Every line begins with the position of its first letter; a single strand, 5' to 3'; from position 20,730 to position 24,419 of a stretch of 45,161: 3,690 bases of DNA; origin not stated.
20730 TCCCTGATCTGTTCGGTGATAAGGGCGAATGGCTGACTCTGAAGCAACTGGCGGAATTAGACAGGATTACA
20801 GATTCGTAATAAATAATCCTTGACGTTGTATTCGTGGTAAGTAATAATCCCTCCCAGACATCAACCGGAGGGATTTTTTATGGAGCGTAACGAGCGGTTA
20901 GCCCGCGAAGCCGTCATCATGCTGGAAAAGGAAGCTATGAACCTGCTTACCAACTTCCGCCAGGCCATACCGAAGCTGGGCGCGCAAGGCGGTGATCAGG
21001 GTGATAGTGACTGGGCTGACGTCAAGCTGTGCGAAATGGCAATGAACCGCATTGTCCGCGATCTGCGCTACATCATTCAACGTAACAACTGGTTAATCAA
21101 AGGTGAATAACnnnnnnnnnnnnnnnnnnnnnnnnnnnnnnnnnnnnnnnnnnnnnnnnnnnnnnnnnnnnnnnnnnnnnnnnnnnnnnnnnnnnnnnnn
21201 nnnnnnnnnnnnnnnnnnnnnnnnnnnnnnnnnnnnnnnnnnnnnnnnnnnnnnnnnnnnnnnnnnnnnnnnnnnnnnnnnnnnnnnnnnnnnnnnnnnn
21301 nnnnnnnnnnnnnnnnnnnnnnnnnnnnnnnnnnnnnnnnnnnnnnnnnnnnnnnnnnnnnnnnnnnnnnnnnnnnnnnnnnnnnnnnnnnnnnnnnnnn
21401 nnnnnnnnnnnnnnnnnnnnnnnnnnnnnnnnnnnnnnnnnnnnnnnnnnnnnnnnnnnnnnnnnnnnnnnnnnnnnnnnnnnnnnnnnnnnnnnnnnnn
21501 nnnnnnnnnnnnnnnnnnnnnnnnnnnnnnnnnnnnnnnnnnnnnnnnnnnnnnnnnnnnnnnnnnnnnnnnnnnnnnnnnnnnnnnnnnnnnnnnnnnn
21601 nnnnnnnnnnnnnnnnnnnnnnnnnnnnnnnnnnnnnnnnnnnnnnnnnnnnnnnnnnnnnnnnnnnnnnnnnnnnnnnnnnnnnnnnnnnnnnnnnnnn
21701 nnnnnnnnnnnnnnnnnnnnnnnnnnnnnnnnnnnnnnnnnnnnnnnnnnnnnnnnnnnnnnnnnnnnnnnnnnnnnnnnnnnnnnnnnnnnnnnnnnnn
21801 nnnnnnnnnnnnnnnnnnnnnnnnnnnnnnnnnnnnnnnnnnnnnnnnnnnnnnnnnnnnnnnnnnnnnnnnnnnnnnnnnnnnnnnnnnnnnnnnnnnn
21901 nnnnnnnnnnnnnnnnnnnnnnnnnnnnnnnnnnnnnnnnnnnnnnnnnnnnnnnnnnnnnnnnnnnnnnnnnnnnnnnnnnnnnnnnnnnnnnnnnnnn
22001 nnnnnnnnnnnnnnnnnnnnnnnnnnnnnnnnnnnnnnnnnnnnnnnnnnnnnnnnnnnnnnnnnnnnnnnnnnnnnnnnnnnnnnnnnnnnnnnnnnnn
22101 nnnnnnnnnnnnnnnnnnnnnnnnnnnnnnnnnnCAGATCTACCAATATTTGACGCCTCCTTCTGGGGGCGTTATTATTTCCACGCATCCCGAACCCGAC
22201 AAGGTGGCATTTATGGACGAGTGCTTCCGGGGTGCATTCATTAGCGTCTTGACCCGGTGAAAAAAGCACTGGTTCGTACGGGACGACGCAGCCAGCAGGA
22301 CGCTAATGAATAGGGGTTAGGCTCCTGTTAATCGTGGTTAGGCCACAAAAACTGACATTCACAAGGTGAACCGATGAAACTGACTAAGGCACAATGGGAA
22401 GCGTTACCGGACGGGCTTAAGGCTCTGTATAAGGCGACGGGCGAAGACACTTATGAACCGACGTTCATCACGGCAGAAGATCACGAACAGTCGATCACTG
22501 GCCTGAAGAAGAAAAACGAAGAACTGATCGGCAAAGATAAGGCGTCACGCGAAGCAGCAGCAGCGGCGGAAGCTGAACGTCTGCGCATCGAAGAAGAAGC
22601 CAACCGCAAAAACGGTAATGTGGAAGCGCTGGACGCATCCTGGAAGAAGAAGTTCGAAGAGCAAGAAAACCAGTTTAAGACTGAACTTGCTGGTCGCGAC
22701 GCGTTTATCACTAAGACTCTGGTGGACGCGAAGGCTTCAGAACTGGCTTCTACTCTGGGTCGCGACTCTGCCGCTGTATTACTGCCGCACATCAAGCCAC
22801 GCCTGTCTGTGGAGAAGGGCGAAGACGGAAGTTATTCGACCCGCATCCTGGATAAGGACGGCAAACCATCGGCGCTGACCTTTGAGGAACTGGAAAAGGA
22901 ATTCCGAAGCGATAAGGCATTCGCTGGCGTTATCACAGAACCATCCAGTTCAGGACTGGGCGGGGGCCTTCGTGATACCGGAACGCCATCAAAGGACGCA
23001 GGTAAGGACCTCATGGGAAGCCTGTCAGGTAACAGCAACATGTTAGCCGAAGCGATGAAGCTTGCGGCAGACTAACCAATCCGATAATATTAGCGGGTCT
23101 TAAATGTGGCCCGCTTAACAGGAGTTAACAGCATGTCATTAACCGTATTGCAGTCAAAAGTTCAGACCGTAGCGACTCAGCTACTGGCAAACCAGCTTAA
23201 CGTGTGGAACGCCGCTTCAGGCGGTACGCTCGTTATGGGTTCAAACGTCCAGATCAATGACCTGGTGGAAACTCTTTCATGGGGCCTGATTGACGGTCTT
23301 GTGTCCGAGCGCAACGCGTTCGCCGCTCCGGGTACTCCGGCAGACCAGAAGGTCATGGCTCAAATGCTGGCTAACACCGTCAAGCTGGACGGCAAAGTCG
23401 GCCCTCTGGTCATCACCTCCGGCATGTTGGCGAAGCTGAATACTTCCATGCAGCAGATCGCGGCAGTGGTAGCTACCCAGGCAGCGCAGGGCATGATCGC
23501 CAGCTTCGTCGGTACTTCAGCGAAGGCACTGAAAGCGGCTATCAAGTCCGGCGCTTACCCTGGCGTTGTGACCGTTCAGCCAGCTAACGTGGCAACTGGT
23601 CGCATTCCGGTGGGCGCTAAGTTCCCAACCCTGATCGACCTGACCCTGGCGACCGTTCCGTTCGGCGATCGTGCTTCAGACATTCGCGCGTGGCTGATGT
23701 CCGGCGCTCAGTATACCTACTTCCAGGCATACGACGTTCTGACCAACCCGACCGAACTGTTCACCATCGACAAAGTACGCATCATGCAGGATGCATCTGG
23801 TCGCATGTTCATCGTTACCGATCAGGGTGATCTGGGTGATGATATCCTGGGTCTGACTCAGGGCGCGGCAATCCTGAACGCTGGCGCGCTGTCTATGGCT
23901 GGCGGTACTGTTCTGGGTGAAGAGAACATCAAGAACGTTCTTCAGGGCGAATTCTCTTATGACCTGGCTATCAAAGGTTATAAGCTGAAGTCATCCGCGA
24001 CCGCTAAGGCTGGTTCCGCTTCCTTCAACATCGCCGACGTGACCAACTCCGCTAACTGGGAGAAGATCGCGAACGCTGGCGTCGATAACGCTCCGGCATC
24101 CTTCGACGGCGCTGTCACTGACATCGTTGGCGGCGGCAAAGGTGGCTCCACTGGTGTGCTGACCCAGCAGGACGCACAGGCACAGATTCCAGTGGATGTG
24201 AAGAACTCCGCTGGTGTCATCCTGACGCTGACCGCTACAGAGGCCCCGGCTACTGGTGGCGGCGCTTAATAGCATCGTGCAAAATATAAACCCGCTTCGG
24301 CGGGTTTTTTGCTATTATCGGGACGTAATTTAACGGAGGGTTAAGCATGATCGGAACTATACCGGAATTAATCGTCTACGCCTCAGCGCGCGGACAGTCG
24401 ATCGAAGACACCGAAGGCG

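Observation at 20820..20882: Promoter immediately followed by a terminator-like hairpin that contains the SD and an anti-SD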

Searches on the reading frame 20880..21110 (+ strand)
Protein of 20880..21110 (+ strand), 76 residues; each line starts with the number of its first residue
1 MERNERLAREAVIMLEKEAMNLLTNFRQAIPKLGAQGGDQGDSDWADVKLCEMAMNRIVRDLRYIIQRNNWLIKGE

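Call 28: find_related_loci(query=window:20880-21107:+, collection=viral_contigs, flank=2000)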
Query window:20880-21107:+ (76 aa) in viral_contigs; peptide patterns used: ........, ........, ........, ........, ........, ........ (x = any residue, [..] = any of these).
2 stretches matched a pattern; 1 encode a relative of the query (tblastn E <= 1e-3); 1 distinct loci.
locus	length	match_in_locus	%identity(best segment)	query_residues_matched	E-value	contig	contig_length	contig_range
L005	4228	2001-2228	100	1-76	1e-49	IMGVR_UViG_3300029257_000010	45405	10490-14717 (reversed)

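Call 32: search_dna_similar(query=window:20880-21107:+, collection=phages, mode=protein, max_evalue=0.001, max_rows=40)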
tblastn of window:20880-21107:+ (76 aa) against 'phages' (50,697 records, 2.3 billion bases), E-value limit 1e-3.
Records with a match: 2; places in all: 2; records where one place covers at least 80% of the query: 2.
Best place of each record, by identity: 80-90% 1; 60-80% 1.
By first word of the organism name: Klebsiella 2.
By host as written in the record: Klebsiella sp. M5a1 2.
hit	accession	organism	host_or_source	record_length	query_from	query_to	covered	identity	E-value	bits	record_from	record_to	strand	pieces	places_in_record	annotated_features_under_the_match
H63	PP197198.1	Klebsiella phage vB_KM5a1-KLB16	Klebsiella sp. M5a1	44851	1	74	97%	81.1%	1e-31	120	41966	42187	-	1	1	hypothetical protein | ribosome_binding_site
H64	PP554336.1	Klebsiella phage vB_KM5a1-KLB22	Klebsiella sp. M5a1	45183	1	76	100%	77.9%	4e-31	118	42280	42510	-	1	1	hypothetical protein | ribosome_binding_site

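Call 33: find_homologous_proteins(query=window:20880-21107:+, max_evalue=0.001)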
Query window:20880-21107:+ (76 aa): 7 proteins with E <= 0.001 among 7 candidates.
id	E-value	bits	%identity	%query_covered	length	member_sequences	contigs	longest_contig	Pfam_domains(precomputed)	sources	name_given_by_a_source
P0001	4.5e-43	161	100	100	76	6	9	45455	-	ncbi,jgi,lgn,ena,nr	ncbi:hypothetical protein [Escherichia phage KW1E_UTAR]|jgi:hypothetical protein|nr:hypothetical pro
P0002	1.1e-30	122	79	100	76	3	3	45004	-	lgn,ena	-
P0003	1.8e-29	118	83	100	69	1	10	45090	-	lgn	-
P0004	4.0e-29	117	81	97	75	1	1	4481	-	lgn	-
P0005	7.1e-29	116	76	100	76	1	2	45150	-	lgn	-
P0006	3.1e-26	108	75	100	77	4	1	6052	-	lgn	-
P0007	5.5e-25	104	74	100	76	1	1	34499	-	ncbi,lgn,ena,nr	ncbi:MAG: hypothetical protein [Bacteriophage sp.]|nr:MAG: hypothetical protein [Bacteriophage sp.]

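Call 34: find_encoding_contigs(protein=P0002, flank=5000, max_places=3)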
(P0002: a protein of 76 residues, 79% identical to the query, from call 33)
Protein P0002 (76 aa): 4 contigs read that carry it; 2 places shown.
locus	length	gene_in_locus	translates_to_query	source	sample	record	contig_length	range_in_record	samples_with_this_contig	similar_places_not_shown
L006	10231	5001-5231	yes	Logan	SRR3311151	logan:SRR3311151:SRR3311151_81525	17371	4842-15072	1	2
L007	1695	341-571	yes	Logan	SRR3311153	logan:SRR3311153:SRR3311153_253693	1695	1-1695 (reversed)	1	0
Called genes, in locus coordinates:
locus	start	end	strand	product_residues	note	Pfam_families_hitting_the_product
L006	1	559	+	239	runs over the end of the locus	-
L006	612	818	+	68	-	-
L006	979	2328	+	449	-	PF04466:Terminase_3 (weak), PF03237:Terminase_6N, PF17289:Terminase_6C (weak)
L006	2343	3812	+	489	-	PF13264:DUF4055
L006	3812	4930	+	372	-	-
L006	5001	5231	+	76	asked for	-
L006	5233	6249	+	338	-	-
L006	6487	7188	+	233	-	-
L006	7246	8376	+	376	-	PF20036:Gp13-like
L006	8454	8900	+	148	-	PF20557:DnaT_2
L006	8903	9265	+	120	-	-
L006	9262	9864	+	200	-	-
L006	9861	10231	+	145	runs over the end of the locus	PF13554:Phage_tail_terminator_5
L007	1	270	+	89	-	?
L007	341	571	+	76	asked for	-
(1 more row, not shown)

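Call 35: find_encoding_contigs(protein=P0003, flank=5000, max_places=3)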
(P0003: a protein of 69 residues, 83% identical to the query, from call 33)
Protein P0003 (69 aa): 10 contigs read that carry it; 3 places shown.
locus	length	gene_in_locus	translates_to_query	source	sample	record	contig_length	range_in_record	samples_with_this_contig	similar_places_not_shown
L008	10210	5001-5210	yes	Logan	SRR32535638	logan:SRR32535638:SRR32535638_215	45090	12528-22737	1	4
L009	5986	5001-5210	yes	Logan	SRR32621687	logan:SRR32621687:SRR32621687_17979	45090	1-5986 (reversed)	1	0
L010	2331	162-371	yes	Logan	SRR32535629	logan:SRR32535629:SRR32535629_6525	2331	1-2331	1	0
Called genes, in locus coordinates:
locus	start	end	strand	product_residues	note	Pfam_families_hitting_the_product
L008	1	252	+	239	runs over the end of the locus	-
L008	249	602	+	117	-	-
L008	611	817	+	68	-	-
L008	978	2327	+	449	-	PF04466:Terminase_3 (weak), PF03237:Terminase_6N, PF17289:Terminase_6C (faint)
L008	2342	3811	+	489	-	PF13264:DUF4055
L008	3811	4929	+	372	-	-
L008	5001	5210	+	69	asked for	-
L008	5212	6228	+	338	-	-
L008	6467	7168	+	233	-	-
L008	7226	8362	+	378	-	PF20036:Gp13-like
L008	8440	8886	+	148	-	PF20557:DnaT_2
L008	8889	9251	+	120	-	-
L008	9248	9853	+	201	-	-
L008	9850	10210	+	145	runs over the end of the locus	PF13554:Phage_tail_terminator_5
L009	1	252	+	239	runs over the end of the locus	-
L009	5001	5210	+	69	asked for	-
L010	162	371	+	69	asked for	-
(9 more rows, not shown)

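Call 36: find_encoding_contigs(protein=P0005, flank=5000, max_places=2)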
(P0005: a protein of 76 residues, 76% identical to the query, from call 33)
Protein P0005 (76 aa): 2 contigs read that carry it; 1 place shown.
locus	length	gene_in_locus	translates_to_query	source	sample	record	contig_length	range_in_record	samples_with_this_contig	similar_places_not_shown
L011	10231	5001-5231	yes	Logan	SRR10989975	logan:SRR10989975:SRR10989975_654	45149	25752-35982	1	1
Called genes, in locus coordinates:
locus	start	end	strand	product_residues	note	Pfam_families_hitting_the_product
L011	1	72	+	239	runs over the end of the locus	-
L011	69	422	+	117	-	-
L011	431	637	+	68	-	-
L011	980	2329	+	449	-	PF04466:Terminase_3 (weak), PF03237:Terminase_6N, PF17289:Terminase_6C (weak)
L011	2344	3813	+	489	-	PF13264:DUF4055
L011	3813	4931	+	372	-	-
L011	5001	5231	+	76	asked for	-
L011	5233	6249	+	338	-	PF10267:Tmemb_cc2 (weak)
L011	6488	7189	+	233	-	-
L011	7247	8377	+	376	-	PF20036:Gp13-like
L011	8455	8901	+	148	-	PF20557:DnaT_2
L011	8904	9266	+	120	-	-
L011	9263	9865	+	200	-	-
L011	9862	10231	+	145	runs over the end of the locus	PF13554:Phage_tail_terminator_5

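Call 37: find_encoding_contigs(protein=P0007, flank=5000, max_places=2)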
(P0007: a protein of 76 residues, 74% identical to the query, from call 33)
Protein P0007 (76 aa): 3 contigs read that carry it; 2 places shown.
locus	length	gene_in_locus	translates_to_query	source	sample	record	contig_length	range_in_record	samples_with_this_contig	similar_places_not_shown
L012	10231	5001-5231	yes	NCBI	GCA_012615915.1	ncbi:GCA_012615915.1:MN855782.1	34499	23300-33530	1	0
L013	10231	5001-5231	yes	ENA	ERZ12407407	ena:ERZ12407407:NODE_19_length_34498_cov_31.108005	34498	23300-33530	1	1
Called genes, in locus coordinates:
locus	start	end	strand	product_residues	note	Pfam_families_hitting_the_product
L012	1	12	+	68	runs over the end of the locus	-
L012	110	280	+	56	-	-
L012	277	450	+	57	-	-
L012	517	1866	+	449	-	PF03237:Terminase_6N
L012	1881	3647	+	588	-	PF13264:DUF4055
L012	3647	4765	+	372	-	-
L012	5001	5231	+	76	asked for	-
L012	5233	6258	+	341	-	-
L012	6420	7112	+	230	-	-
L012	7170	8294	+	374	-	PF20036:Gp13-like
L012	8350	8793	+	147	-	PF20557:DnaT_2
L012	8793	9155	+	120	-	-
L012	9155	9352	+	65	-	-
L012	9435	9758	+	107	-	-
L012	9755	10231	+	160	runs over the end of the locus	PF13554:Phage_tail_terminator_5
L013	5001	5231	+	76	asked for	-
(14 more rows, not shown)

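Call 38: find_encoding_contigs(protein=P0004, flank=5000, max_places=2)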
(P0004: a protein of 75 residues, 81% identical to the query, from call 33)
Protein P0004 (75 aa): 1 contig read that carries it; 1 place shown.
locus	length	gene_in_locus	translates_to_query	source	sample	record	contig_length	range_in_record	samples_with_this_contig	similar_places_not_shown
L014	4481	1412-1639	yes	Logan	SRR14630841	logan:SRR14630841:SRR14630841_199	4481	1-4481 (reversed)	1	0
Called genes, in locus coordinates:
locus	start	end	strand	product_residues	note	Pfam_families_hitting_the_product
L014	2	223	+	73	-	?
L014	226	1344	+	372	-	-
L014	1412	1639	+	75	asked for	-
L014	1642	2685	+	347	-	-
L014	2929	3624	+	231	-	-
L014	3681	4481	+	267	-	?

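Call 39: find_encoding_contigs(protein=P0006, flank=5000, max_places=2)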
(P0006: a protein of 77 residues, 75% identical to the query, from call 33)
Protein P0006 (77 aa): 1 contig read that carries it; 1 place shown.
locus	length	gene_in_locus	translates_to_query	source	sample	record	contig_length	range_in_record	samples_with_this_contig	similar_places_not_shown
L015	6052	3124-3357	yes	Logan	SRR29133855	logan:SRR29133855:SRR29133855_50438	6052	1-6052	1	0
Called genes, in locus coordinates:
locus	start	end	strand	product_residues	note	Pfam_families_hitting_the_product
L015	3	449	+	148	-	?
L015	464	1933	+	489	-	PF13264:DUF4055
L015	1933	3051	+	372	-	-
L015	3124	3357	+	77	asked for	-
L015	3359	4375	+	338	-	-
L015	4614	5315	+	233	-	-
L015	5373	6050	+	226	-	?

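Call 76: search_protein_families(library=phrogs, proteins=[window:20880-21110:+], max_evalue=0.001)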
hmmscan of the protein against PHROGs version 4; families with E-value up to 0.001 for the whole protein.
window:20880-21110:+ (76 aa): 0 families

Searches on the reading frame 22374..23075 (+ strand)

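Call 76: search_protein_families(library=phrogs, proteins=[window:22374-23075:+], max_evalue=0.001)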
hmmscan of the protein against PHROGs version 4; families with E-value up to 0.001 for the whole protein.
window:22374-23075:+ (233 aa): 1 family
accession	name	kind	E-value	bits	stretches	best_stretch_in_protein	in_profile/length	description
phrog_206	-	head and packaging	2.8e-40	139.7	1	1-210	4-233/263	head scaffolding protein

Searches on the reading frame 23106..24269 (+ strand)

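Call 76: search_protein_families(library=phrogs, proteins=[window:23106-24269:+], max_evalue=0.001)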
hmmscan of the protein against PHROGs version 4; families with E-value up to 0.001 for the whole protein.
window:23106-24269:+ (387 aa): 3 families
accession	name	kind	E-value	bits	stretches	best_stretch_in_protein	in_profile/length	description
phrog_247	-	head and packaging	1.5e-29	104.4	1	10-323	7-326/351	major head protein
phrog_15288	-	head and packaging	8.6e-07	29.8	1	185-323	18-158/172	major head protein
phrog_15687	-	unknown function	1.9e-06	29.2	1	13-146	7-139/140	-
